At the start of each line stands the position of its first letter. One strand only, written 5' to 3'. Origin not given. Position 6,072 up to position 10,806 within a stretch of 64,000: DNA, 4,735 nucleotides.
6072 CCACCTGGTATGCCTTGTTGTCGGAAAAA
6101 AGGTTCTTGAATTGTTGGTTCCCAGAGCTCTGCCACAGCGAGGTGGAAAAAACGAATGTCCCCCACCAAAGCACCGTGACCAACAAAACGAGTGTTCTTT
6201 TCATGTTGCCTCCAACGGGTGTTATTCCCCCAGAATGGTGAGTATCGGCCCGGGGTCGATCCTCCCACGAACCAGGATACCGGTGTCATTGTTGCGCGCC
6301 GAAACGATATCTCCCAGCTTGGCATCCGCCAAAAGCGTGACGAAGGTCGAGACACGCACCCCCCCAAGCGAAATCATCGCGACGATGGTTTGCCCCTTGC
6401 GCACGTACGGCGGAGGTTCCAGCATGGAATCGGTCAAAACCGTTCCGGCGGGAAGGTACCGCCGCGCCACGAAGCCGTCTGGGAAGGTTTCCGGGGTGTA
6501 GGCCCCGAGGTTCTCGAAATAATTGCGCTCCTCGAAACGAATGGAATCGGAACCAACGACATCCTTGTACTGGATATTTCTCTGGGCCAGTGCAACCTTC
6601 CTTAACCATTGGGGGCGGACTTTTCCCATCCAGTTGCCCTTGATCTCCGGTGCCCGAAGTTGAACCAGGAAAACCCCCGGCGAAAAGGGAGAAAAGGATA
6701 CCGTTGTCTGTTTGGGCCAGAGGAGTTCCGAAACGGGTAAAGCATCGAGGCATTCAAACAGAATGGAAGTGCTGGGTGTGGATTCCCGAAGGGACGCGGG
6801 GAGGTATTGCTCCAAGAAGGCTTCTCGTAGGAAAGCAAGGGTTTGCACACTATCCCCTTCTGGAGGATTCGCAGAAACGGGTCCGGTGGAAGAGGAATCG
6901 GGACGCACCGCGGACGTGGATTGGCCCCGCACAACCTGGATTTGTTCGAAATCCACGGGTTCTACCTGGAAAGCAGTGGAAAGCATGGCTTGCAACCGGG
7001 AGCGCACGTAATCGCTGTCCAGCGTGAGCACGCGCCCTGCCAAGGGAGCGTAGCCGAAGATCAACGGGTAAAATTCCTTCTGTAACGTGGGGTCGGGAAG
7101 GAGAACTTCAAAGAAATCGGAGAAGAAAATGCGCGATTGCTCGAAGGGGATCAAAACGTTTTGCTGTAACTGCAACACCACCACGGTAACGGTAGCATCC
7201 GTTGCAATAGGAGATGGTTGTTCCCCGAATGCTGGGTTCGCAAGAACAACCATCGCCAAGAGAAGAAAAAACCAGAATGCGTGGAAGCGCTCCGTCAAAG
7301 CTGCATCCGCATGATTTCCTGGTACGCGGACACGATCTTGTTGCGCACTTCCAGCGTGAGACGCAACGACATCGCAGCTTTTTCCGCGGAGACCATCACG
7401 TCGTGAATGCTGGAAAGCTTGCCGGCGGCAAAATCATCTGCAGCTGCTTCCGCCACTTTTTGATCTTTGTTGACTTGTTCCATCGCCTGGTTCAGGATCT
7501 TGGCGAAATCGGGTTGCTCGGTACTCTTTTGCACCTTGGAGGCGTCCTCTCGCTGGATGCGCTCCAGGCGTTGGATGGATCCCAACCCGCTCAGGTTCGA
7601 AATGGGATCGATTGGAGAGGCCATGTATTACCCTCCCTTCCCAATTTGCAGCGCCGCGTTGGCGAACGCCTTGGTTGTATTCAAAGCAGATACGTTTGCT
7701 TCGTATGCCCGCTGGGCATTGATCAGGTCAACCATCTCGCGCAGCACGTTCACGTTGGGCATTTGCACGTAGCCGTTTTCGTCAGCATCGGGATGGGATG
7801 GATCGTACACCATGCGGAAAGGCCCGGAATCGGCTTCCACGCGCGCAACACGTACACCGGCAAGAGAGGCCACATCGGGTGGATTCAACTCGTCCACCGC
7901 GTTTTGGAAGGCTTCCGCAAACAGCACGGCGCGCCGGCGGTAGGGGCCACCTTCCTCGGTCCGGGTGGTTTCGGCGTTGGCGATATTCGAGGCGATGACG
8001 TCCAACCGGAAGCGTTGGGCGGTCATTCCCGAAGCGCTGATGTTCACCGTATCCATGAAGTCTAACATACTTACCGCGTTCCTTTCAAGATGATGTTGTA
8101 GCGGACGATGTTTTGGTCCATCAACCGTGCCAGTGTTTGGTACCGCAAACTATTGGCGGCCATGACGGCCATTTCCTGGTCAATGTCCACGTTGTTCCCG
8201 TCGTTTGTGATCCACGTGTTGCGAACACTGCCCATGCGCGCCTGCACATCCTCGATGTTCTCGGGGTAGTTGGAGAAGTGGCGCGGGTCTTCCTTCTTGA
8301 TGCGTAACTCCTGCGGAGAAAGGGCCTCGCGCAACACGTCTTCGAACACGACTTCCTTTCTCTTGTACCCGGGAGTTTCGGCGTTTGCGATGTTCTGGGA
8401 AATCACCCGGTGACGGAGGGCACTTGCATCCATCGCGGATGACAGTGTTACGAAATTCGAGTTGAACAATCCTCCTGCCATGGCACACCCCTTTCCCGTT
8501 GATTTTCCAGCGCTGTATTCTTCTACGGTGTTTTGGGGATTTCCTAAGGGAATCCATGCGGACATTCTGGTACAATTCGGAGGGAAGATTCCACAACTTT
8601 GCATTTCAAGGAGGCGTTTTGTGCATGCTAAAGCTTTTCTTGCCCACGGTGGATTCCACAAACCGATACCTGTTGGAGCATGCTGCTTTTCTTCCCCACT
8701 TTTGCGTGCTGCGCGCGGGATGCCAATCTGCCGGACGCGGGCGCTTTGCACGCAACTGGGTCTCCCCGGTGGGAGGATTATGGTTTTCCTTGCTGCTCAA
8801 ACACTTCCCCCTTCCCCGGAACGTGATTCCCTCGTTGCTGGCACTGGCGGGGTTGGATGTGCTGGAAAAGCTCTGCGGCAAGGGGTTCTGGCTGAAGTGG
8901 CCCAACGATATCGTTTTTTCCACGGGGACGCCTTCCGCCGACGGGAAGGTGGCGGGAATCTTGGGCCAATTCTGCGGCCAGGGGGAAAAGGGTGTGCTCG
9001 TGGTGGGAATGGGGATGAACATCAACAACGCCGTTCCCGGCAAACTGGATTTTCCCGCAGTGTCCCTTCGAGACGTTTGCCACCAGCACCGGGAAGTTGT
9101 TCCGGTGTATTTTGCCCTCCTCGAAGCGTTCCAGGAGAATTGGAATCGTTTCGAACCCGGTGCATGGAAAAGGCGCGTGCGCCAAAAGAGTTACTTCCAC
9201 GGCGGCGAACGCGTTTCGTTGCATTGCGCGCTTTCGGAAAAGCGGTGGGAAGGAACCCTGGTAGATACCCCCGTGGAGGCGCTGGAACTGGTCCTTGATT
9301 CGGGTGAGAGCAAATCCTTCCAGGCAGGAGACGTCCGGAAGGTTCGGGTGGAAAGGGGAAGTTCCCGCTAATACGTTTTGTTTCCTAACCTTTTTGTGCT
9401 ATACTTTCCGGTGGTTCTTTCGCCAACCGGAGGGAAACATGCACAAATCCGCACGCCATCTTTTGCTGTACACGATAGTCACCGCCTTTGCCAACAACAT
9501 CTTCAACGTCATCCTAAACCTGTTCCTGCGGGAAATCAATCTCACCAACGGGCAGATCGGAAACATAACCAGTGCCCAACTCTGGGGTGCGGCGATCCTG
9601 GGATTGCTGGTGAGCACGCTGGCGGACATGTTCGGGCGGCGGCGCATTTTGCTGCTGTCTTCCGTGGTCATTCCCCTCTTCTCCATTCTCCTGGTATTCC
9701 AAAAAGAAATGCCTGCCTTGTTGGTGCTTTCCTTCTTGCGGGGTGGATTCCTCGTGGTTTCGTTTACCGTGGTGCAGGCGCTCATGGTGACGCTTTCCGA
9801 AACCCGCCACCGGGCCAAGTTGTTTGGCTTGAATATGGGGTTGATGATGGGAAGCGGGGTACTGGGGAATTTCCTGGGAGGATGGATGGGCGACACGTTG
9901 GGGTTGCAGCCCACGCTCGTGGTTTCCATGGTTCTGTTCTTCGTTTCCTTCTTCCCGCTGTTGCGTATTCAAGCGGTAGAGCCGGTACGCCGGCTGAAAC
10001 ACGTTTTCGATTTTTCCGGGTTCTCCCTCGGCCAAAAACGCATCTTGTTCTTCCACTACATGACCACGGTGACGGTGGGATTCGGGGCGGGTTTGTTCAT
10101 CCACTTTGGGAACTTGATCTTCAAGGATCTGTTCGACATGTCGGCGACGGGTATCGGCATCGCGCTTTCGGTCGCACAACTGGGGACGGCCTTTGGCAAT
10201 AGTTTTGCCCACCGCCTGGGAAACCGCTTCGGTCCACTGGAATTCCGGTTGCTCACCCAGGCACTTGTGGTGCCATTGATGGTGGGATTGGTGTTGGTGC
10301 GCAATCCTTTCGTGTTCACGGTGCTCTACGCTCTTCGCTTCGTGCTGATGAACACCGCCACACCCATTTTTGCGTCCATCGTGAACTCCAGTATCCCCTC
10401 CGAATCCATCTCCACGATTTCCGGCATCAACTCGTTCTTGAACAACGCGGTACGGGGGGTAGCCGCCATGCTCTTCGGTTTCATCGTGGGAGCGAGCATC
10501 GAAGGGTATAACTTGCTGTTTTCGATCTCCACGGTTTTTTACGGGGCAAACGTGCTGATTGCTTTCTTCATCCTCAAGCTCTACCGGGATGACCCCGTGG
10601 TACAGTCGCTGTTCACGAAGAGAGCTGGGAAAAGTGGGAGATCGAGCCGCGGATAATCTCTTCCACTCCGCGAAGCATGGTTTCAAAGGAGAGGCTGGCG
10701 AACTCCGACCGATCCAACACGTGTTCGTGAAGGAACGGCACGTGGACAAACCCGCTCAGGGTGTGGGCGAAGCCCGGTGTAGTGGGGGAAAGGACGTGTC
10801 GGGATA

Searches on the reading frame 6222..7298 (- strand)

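Call 33: search_protein_families(library=pfam, proteins=[window:6222-7298:-], max_evalue=0.00001)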
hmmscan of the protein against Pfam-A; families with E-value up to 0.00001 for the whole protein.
window:6222-7298:- (358 aa): 1 family
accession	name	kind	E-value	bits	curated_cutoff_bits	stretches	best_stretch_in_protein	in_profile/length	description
PF13144.11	ChapFlgA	-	4.6e-18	65.9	23.8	1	234-347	2-114/122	Chaperone for flagella basal body P-ring formation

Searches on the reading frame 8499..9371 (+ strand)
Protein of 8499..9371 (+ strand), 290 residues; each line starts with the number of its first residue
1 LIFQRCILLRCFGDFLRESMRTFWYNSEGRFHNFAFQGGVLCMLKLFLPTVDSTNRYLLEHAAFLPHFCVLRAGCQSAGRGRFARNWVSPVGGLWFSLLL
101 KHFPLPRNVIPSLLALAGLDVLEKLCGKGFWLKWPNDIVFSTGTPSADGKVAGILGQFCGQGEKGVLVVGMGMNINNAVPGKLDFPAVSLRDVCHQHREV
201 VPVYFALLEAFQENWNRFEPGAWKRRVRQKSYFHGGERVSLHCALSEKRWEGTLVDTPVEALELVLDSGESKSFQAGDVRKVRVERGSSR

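Call 33: search_protein_families(library=pfam, proteins=[window:8499-9371:+], max_evalue=0.00001)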
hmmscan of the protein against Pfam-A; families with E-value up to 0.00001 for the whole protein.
window:8499-9371:+ (290 aa): 1 family
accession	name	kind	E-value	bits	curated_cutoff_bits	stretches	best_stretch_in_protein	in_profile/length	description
PF03099.24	BPL_LplA_LipB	-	1.6e-13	51.1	21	1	50-174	4-133/133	Biotin/lipoate A/B protein ligase family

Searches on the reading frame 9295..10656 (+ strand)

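Call 33: search_protein_families(library=pfam, proteins=[window:9295-10656:+], max_evalue=0.00001)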
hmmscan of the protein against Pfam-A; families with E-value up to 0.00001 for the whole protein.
window:9295-10656:+ (453 aa): 2 families
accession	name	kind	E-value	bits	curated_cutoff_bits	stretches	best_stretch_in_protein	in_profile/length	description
PF07690.21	MFS_1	-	1e-32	113.9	33.4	1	56-390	1-346/347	Major Facilitator Superfamily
PF13347.12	MFS_2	-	6.8e-07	28.6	27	0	250-406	229-387/427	MFS/sugar transport protein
